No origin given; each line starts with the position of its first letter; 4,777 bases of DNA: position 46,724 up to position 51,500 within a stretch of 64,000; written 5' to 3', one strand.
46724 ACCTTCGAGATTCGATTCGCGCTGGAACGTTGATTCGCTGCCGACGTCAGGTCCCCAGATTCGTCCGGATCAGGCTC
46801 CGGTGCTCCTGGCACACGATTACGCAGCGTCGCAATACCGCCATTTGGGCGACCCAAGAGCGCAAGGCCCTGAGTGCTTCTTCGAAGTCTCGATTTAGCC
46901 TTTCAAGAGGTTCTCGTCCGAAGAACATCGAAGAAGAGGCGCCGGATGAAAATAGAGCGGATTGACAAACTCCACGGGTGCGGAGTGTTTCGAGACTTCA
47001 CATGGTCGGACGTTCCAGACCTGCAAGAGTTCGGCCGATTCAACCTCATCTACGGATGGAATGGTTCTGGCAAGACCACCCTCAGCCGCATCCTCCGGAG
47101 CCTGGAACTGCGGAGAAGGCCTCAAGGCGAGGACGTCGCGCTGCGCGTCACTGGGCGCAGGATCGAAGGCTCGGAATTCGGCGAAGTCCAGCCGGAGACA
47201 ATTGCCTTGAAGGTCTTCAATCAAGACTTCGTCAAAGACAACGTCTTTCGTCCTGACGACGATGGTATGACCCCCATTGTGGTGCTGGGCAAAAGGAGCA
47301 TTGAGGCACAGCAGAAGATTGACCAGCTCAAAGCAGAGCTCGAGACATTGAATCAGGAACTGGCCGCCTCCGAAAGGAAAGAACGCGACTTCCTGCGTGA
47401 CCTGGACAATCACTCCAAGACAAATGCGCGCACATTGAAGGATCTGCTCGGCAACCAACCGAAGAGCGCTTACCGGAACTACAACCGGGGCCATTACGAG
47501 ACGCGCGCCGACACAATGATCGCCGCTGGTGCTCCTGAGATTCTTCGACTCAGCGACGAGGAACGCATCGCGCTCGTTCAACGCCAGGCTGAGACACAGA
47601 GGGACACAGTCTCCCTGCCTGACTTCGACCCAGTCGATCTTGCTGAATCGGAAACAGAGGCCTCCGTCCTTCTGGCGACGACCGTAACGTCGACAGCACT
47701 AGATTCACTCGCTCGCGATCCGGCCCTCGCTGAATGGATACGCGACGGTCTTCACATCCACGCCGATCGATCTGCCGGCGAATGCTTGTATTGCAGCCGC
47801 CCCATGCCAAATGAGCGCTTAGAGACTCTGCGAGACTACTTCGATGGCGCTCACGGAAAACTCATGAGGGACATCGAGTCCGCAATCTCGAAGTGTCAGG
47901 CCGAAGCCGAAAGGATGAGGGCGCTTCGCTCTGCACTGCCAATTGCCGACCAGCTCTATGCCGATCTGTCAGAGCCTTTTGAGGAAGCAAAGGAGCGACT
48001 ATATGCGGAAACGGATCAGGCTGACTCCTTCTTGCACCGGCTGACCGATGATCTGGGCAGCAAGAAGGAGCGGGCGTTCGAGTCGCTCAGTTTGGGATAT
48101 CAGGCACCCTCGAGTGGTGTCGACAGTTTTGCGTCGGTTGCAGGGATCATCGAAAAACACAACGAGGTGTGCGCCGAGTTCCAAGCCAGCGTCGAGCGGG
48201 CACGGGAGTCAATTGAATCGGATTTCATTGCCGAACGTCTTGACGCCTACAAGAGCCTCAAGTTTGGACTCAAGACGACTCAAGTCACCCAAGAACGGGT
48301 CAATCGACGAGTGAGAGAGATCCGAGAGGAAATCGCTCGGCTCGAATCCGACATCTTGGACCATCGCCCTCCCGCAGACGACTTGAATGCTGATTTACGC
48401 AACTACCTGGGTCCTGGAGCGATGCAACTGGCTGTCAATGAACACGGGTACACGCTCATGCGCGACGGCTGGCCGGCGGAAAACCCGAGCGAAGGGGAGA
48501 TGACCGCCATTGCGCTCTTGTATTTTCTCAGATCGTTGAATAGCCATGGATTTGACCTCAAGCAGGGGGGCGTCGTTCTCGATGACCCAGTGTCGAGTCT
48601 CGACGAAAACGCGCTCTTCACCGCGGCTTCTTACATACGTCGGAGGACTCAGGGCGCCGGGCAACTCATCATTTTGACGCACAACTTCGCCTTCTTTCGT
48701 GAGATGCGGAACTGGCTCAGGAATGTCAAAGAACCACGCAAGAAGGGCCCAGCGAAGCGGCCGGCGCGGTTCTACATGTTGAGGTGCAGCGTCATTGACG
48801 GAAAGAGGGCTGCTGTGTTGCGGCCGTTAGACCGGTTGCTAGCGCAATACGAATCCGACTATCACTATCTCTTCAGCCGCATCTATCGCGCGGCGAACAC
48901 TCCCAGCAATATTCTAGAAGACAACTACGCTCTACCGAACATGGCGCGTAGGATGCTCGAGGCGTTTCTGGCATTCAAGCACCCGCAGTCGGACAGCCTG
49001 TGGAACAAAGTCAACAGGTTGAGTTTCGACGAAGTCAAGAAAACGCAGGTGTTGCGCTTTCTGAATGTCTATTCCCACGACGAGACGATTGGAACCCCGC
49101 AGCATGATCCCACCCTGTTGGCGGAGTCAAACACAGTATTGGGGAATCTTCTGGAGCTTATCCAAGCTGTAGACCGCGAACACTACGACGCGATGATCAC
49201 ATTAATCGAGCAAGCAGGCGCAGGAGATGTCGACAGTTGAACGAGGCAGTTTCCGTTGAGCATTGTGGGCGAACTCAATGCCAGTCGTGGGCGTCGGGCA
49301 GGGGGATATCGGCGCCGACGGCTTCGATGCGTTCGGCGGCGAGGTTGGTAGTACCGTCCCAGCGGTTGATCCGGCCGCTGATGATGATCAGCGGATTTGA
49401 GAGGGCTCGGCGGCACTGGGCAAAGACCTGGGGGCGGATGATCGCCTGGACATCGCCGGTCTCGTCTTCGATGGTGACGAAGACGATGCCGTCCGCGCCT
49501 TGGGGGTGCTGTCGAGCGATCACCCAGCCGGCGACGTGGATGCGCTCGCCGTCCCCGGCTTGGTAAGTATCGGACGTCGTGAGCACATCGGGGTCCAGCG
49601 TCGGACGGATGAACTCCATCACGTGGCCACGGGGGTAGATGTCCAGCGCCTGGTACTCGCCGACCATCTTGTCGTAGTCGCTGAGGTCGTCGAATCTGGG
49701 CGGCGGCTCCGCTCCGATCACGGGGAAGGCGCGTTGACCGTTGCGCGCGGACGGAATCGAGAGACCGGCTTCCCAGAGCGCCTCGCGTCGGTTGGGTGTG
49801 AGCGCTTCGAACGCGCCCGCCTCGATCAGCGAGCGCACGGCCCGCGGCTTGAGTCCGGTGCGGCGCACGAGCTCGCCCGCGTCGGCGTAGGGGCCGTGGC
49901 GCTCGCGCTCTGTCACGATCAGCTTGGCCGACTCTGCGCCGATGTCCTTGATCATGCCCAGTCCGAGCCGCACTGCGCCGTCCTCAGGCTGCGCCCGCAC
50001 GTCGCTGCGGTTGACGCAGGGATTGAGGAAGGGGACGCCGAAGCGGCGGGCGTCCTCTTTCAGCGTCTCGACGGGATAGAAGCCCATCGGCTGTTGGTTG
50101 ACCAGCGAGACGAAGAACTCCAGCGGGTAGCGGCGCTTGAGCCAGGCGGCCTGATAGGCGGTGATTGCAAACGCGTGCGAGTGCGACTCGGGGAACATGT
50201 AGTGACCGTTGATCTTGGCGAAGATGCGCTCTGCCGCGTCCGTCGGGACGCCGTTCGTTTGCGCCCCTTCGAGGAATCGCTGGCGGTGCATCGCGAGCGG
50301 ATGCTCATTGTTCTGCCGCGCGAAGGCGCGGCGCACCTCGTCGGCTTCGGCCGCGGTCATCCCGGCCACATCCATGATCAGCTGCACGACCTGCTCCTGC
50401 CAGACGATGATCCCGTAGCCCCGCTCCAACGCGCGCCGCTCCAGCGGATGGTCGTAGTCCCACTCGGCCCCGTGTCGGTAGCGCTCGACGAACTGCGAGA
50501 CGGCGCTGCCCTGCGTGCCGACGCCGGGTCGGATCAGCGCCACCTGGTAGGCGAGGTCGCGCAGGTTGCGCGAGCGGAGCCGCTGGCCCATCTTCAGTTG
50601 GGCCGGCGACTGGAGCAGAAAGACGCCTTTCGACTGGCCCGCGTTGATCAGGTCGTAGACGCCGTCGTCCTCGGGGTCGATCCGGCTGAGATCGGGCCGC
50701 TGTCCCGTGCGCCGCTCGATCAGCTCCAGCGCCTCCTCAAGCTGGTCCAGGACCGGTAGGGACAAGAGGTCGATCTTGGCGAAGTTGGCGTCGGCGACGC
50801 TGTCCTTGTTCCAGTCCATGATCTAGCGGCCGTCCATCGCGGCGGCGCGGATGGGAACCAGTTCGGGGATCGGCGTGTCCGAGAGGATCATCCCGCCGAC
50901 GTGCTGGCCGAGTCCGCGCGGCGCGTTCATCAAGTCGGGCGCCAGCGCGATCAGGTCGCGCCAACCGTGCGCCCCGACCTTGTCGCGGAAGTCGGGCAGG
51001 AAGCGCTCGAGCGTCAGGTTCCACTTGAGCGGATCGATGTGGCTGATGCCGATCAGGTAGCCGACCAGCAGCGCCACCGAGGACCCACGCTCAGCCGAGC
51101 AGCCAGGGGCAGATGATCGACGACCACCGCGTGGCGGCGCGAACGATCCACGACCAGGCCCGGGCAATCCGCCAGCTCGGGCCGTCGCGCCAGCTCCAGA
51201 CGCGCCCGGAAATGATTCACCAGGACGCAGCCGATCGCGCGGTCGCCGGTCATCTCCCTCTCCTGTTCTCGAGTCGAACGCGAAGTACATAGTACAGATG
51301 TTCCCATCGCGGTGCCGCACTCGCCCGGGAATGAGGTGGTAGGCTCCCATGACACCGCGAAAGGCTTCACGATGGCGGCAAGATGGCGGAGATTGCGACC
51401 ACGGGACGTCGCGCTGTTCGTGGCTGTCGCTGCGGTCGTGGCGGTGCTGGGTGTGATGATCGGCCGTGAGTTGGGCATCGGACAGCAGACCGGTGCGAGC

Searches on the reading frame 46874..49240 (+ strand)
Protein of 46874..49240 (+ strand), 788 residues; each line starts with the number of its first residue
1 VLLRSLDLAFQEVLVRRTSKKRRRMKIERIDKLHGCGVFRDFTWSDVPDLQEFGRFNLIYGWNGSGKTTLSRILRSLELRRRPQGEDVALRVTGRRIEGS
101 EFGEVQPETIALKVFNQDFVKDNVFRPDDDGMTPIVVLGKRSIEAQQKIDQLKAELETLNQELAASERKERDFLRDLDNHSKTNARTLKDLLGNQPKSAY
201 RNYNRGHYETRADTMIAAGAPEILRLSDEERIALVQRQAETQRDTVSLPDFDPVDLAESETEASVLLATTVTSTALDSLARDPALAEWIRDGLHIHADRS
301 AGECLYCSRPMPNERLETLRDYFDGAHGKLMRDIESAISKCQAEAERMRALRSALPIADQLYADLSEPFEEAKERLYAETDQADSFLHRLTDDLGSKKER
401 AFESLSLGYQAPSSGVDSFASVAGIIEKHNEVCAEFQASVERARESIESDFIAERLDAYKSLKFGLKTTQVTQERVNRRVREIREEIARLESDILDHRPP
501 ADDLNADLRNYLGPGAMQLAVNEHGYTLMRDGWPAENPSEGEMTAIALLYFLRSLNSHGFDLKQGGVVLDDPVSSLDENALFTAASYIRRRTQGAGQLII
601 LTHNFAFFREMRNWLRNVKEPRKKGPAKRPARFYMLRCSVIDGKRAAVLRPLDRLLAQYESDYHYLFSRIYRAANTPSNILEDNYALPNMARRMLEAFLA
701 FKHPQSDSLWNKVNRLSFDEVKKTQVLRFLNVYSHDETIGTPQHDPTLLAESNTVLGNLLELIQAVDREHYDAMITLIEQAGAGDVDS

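Call 3: search_protein_families(library=pfam, proteins=[window:46874-49240:+], max_evalue=0.01)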
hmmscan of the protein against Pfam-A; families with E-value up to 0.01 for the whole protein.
window:46874-49240:+ (788 aa): 6 families
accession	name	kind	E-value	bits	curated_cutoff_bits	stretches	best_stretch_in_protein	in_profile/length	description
PF13166.12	AAA_13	-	1.6e-144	483.8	36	1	36-760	2-712/713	AAA domain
PF02463.25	SMC_N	-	4.8e-06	26.6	40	0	488-616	135-210/220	RecF/RecN/SMC N terminal domain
PF13304.12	AAA_21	-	2.5e-05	24.9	27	1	56-205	1-145/304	AAA domain, putative AbiEii toxin, Type IV TA system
PF13476.12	AAA_23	-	0.00057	21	27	1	53-70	18-35/201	AAA domain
PF16331.10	TolA_bind_tri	-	0.0053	17.3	30.1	1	145-181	30-66/76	TolA binding protein trimerisation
PF00005.33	ABC_tran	-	0.0081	17.2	25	0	58-148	15-84/137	ABC transporter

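Call 4: search_protein_families(library=padloc, proteins=[window:46874-49240:+], max_evalue=0.01)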
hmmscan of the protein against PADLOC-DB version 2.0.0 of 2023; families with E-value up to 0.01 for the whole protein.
window:46874-49240:+ (788 aa): 25 families
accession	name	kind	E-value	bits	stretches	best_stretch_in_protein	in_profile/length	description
PDLC04894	PDC-S06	-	1.1e-227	756.2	1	25-777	1-737/740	-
PDLC04896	PDC-S06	-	3e-110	368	1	27-776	2-729/732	-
PDLC04887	PDC-S06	-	3.4e-107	357.9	1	25-780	1-785/790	-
PDLC04886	PDC-S06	-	3.5e-52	176.2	1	53-776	24-723/727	-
PDLC04890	PDC-S06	-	7.1e-52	174.9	1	49-775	19-722/732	-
PDLC04897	PDC-S06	-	4.4e-50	169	1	49-736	18-686/727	-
PDLC04895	PDC-S06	-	9.7e-27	91.8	3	106-494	96-493/784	-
PDLC04135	mad3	-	2.8e-17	61.3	1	52-615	19-334/374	mads_3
PDLC04898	PDC-S06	-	1.4e-15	54.7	1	539-609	534-612/752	-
PDLC03859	LmuB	-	1.8e-15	55.2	1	141-612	187-593/611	-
PDLC02360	PrrC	-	7e-14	49.6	1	567-761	174-338/372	PrrC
PDLC04891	PDC-S06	-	1.4e-12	44.8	1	536-614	621-695/858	-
PDLC04889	PDC-S06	-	1.8e-12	44.6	2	55-157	22-126/693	-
PDLC04888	PDC-S06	-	1.7e-11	41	1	539-612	625-694/851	-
PDLC04892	PDC-S06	-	4.2e-09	33.3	1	539-608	615-678/843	-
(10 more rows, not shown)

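Call 40: search_protein_families(library=ncbifam, proteins=[window:46874-49240:+], max_evalue=0.01)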
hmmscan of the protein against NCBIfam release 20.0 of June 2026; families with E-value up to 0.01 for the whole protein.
window:46874-49240:+ (788 aa): 10 families
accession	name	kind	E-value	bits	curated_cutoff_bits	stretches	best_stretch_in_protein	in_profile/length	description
NF010061.0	PRK13538.1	equivalog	2.1e-05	24.1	195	0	54-78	31-55/211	cytochrome c biogenesis heme-transporting ATPase CcmA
TIGR01189.1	ccmA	equivalog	7.8e-05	22.4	131.6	0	54-78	26-50/198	heme ABC exporter ATP-binding protein CcmA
NF008428.0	PRK11264.1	equivalog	0.00016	21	406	0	566-613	165-212/250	L-cystine ABC transporter ATP-binding protein TcyN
TIGR00611.2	recf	equivalog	0.00066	18.9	172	0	53-70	20-37/339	DNA replication/repair protein RecF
NF040933.2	ABC_arch_GlcV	equivalog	0.0007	18.6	450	0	456-499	98-139/357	glucose ABC transporter ATP-binding protein GlcV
NF000355.4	ribo_prot_ABC_F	equivalog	0.0021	17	380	0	61-77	35-51/499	ribosomal protection-like ABC-F family protein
TIGR02168.1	SMC_prok_B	equivalog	0.0022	15.8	567.35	0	332-498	756-923/1181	chromosome segregation protein SMC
TIGR04520.1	ECF_ATPase_1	equivalog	0.0033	16.9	315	0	54-79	28-53/269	energy-coupling factor transporter ATPase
TIGR01978.1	sufC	equivalog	0.0065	15.9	212.8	0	54-76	26-48/243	Fe-S cluster assembly ATPase SufC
NF010068.0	PRK13548.1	equivalog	0.0075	15.4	261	0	54-75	31-52/261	heme ABC transporter ATP-binding protein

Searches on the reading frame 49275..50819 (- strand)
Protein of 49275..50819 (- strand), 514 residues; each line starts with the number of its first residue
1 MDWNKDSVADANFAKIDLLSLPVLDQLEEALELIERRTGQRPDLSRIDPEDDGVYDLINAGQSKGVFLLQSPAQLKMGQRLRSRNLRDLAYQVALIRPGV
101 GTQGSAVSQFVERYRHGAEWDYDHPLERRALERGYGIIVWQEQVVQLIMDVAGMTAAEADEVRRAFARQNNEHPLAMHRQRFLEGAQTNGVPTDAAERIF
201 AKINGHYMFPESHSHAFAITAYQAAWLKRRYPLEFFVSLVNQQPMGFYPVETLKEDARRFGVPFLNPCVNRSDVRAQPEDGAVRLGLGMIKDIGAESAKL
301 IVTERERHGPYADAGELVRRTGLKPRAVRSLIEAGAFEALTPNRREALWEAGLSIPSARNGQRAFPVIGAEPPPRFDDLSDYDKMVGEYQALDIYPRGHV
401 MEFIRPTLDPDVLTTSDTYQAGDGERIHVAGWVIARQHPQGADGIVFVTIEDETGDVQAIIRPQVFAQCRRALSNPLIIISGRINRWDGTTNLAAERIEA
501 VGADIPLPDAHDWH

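Call 76: search_protein_families(library=pfam, proteins=[window:49275-50819:-], max_evalue=1)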
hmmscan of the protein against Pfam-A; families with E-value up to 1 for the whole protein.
window:49275-50819:- (514 aa): 5 families
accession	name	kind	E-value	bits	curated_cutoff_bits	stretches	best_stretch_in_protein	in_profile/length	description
PF17657.6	DNA_pol3_finger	-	2e-35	122.1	22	1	24-190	2-166/166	Bacterial DNA polymerase III alpha subunit finger domain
PF14579.12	HHH_6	-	1.2e-23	83.5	25.6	1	261-347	1-90/90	Helix-hairpin-helix motif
PF01336.31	tRNA_anti-codon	-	3.1e-09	37.1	27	1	428-499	2-73/75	OB-fold nucleic acid binding domain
PF12836.13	HHH_3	-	0.00074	20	27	1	287-329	16-58/65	Helix-hairpin-helix motif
PF15072.12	HROB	-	0.058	13.8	30.8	1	427-475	3-50/85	Homologous recombination OB-fold protein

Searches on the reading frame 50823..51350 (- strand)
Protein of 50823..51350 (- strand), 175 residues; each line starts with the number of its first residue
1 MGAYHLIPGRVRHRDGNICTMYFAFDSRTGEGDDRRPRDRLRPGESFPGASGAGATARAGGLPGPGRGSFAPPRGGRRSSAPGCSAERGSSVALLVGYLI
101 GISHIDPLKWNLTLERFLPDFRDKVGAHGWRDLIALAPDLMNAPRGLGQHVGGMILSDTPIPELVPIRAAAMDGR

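Call 76: search_protein_families(library=pfam, proteins=[window:50823-51350:-], max_evalue=1)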
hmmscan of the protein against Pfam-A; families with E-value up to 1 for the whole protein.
window:50823-51350:- (175 aa): 1 family
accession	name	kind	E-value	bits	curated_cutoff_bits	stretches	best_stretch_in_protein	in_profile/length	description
PF07733.18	DNA_pol3_alpha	-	6e-16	59.3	23.9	2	85-124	61-100/260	Bacterial DNA polymerase III alpha NTPase domain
